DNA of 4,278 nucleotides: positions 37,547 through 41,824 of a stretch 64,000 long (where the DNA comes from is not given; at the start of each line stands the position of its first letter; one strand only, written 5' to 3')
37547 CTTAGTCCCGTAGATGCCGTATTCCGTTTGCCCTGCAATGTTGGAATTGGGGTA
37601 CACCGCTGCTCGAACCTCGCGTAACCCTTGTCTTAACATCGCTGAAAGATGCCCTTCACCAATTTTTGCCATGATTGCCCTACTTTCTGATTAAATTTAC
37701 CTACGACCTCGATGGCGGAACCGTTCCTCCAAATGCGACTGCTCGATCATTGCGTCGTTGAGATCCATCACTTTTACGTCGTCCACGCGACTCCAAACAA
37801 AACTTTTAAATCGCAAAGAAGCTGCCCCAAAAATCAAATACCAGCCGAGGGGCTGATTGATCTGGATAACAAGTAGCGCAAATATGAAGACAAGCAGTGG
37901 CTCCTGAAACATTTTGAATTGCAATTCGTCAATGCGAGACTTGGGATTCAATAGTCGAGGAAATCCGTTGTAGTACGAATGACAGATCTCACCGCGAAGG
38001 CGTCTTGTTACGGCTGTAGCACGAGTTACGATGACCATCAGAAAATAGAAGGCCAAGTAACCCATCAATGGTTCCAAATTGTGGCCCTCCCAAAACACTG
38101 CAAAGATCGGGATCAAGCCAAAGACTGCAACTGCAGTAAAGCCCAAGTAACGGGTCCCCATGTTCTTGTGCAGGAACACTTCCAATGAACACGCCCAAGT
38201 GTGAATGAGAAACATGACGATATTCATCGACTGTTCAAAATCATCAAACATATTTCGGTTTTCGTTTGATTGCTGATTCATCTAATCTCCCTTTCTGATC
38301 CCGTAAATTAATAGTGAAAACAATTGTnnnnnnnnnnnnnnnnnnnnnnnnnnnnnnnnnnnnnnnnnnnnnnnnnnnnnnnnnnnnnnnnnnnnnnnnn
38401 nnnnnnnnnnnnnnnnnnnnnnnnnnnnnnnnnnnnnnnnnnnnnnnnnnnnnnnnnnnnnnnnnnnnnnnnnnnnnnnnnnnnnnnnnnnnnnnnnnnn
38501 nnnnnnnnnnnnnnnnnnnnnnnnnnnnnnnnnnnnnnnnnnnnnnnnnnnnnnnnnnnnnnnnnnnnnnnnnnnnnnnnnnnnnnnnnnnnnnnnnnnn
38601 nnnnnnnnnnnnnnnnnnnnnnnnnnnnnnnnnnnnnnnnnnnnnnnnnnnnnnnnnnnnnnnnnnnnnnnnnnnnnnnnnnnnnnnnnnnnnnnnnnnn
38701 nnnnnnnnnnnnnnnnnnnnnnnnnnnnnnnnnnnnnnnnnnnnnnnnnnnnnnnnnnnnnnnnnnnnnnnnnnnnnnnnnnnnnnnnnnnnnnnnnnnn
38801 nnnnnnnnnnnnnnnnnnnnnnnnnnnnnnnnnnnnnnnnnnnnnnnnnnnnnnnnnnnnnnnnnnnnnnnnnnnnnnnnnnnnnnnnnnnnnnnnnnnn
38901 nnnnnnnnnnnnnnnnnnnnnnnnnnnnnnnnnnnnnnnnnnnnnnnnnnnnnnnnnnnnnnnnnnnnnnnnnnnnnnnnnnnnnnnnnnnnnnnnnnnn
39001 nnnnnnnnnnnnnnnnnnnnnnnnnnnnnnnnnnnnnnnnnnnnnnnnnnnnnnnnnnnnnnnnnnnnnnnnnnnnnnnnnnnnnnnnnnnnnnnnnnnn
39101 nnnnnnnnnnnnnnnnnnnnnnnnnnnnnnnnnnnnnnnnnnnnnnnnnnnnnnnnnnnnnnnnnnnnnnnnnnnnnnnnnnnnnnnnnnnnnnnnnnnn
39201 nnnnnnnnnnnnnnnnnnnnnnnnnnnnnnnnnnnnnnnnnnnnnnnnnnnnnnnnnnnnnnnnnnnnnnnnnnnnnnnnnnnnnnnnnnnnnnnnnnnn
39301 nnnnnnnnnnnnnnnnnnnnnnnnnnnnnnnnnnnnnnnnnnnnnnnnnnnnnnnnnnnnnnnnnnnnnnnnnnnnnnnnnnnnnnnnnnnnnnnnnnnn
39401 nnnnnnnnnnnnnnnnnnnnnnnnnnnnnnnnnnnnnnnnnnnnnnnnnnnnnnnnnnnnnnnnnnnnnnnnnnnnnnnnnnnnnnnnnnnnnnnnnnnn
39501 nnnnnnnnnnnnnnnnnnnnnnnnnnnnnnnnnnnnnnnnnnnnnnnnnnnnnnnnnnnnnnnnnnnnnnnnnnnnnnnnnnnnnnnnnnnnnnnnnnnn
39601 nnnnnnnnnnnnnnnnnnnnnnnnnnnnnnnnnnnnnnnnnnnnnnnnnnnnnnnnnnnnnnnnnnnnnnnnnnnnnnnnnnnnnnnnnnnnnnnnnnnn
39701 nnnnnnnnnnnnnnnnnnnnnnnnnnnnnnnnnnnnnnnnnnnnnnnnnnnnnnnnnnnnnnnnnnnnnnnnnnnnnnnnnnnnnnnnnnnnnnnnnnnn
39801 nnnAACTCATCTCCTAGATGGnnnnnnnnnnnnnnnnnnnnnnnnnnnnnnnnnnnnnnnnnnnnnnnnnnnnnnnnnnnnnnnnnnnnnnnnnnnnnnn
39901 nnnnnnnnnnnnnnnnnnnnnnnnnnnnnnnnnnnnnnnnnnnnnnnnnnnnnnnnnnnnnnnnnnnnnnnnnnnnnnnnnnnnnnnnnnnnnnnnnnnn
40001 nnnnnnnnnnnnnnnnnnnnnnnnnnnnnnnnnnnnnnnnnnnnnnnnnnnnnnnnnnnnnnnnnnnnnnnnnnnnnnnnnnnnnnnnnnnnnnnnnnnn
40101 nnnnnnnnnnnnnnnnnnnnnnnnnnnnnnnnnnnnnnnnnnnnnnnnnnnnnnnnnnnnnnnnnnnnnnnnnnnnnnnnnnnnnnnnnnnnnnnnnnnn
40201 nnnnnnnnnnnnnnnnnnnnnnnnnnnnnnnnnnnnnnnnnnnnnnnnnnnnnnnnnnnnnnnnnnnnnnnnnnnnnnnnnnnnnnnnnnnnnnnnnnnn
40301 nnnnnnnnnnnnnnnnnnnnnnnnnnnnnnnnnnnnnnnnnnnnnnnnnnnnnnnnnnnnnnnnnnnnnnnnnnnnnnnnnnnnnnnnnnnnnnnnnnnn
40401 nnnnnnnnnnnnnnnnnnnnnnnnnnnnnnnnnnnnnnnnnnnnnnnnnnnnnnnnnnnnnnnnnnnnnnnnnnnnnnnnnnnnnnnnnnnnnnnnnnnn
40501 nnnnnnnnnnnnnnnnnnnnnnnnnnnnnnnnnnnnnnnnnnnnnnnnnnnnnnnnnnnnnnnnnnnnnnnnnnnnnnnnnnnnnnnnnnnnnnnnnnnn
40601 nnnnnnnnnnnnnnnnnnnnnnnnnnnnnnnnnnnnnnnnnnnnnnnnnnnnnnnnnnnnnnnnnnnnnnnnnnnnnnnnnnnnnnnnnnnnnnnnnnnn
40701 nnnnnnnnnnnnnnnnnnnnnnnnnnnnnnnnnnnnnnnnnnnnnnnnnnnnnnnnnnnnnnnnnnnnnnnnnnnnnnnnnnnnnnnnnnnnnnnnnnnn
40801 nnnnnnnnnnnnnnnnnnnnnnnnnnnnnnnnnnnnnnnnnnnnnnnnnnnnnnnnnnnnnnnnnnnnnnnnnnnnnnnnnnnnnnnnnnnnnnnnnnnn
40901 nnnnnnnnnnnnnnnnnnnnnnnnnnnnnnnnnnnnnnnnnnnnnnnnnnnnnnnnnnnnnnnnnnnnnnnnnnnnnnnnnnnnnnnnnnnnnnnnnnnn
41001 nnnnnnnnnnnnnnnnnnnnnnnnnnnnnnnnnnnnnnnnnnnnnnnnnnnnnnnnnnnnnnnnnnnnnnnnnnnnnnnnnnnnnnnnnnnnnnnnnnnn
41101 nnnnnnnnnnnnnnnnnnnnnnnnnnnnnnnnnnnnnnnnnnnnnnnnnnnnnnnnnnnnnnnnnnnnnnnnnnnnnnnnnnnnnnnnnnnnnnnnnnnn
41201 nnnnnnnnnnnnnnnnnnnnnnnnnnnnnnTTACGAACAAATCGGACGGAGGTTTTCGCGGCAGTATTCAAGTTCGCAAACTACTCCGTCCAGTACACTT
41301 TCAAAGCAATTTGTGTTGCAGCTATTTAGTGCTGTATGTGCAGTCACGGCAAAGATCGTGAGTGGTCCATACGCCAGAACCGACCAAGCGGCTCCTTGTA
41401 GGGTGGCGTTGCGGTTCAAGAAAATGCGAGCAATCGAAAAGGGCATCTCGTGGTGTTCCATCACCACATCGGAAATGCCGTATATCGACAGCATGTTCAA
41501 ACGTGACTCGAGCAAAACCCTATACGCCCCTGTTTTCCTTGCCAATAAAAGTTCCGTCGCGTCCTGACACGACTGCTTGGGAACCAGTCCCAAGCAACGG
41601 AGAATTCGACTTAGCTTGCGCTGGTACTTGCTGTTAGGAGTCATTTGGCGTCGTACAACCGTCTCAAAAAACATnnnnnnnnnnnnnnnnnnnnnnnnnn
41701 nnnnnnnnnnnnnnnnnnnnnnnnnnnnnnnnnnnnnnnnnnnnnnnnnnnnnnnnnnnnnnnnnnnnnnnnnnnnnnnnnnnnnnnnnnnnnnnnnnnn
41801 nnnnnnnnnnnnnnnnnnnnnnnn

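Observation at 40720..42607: DUF1232 followed by three tandem, highly diverged YbjN/CesT-like genes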

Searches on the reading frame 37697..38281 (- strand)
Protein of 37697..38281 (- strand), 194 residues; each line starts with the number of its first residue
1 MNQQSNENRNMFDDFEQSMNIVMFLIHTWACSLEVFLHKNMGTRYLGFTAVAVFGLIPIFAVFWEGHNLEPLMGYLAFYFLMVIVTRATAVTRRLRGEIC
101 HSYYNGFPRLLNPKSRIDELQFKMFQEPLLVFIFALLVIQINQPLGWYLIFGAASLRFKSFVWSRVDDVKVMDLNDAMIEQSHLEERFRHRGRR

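Call 3: search_protein_families(library=pfam, proteins=[window:37697-38281:-], max_evalue=1)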
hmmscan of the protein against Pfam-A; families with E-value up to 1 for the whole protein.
window:37697-38281:- (194 aa): 1 family
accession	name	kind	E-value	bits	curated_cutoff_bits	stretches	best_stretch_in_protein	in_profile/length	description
PF15052.11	TMEM169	-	0.82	10.3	27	1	102-168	40-101/131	TMEM169 protein family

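Call 4: search_protein_families(library=ncbifam, proteins=[window:37697-38281:-], max_evalue=1)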
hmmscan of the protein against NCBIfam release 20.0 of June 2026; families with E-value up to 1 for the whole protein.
window:37697-38281:- (194 aa): 0 families

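Call 26: search_protein_families(library=phrogs, proteins=[window:37697-38281:-], max_evalue=1)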
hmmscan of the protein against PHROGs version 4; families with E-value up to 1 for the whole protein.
window:37697-38281:- (194 aa): 3 families
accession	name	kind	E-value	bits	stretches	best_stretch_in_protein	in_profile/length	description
phrog_29125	-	unknown function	0.018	15.9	1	31-97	146-209/213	-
phrog_22898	-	unknown function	0.053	14.6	1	12-91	74-148/163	-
phrog_13105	-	unknown function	0.12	12.9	1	143-180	186-223/239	-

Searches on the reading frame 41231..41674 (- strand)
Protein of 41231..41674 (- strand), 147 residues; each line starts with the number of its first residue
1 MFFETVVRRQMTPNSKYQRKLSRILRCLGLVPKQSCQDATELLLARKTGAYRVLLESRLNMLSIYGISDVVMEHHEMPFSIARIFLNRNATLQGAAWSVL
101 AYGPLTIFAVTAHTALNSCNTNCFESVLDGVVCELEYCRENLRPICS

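Call 3: search_protein_families(library=pfam, proteins=[window:41231-41674:-], max_evalue=1)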
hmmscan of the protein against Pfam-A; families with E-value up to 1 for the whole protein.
window:41231-41674:- (147 aa): 0 families

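Call 4: search_protein_families(library=ncbifam, proteins=[window:41231-41674:-], max_evalue=1)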
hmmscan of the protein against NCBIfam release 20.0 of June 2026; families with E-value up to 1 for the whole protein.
window:41231-41674:- (147 aa): 0 families

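Call 10: search_solved_structures(query=window:41231-41674:-, max_evalue=10)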
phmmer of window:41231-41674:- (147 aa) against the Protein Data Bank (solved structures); distinct sequences matched with E-value up to 10: 1.
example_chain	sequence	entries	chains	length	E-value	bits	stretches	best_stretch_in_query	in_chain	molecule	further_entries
4wlq_A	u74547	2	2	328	1.2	12.3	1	16-81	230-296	Ubiquitin carboxyl-terminal hydrolase isozyme L5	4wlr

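Call 26: search_protein_families(library=phrogs, proteins=[window:41231-41674:-], max_evalue=1)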
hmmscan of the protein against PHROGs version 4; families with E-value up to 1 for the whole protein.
window:41231-41674:- (147 aa): 0 families

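Call 30: find_homologous_proteins(query=A3, max_evalue=0.01)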
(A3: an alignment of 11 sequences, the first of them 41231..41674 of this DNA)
Query A3 (11 sequences) (147 aa, profile of the alignment): 4 proteins with E <= 0.01 among 1373 candidates.
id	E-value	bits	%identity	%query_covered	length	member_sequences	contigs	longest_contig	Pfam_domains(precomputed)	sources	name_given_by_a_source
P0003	1.9e-48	183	100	100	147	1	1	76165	-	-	-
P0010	9.5e-43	164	25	69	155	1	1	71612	-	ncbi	-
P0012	1.2e-41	161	27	55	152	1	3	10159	-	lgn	-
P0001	1.6e-28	118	38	9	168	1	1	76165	-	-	-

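Call 31: search_solved_structures(query=A3, max_evalue=10, show_alignments=2)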
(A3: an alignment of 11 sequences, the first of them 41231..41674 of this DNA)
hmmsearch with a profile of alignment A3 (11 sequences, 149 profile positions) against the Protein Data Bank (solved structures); distinct sequences matched with E-value up to 10: 1.
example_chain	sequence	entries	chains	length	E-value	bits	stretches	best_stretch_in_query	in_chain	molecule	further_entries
3tdg_A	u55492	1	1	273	0.05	17.2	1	22-76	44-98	Putative uncharacterized protein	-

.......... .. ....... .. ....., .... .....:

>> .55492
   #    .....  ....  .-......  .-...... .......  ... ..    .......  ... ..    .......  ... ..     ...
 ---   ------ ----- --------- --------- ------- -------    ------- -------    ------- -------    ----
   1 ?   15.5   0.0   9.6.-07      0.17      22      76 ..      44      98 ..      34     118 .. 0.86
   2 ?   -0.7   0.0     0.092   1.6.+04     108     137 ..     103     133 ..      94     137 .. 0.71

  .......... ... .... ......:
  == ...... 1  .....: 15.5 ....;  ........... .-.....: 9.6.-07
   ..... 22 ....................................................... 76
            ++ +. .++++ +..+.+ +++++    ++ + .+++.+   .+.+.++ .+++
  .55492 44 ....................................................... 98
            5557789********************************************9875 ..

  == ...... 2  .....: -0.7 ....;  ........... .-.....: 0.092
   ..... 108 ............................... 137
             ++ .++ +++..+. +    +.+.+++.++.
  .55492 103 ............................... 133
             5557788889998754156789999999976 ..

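Call 68: search_protein_families(library=padloc, proteins=[window:41231-41674:-], max_evalue=0.1)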
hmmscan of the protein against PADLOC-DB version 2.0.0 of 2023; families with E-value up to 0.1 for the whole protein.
window:41231-41674:- (147 aa): 0 families
